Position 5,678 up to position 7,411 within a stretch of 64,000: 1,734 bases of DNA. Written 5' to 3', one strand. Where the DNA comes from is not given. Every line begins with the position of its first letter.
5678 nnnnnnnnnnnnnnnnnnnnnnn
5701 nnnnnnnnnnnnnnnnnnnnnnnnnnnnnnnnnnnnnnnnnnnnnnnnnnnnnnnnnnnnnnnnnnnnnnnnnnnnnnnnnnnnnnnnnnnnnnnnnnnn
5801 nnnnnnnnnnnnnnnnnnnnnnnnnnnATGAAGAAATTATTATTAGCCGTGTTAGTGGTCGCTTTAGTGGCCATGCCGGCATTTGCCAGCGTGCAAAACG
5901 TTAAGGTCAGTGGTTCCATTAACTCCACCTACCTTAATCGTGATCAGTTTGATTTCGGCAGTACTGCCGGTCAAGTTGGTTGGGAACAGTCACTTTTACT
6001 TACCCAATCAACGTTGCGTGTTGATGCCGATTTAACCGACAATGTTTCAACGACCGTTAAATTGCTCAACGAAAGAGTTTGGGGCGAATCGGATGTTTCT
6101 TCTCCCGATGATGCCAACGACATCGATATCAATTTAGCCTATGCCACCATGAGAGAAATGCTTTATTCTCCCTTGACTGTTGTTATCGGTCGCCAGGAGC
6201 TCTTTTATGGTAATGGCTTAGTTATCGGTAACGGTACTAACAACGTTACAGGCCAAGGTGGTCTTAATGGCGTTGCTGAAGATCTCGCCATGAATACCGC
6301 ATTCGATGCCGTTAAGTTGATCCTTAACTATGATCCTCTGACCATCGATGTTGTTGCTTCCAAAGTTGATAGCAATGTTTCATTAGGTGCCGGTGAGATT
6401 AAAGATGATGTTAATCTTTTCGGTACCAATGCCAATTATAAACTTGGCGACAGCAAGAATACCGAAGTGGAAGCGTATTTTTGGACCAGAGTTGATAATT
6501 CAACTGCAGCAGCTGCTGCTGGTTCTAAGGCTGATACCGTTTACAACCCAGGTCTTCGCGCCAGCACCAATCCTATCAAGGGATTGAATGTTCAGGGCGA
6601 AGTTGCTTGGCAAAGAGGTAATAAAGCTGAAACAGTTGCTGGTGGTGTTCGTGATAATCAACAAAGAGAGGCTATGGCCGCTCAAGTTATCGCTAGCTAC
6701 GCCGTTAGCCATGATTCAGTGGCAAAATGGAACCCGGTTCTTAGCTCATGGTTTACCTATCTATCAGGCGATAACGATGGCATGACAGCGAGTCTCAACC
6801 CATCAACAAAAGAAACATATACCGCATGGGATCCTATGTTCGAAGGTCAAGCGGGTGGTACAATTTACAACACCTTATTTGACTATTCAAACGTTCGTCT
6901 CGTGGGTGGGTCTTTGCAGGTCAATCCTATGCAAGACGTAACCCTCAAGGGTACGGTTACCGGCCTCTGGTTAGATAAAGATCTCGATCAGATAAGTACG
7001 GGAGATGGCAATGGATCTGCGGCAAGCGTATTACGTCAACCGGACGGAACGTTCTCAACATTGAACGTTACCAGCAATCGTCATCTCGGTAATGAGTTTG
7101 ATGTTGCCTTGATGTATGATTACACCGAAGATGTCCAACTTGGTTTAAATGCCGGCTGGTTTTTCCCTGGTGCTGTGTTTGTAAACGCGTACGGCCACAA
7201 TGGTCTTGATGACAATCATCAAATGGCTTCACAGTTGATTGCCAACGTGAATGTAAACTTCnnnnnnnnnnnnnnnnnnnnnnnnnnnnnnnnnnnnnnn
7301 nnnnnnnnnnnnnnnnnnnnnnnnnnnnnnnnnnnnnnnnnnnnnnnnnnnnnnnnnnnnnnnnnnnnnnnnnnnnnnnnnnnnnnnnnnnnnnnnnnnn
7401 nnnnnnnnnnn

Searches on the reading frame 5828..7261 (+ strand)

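Call 8: search_protein_families(library=pfam, proteins=[window:5828-7261:+])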
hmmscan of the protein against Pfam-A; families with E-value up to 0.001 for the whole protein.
window:5828-7261:+ (478 aa): 1 family
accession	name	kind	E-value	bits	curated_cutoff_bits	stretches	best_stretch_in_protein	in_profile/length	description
PF13372.12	Alginate_exp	-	8.2e-20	71.4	25.2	1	35-458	13-388/395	Alginate export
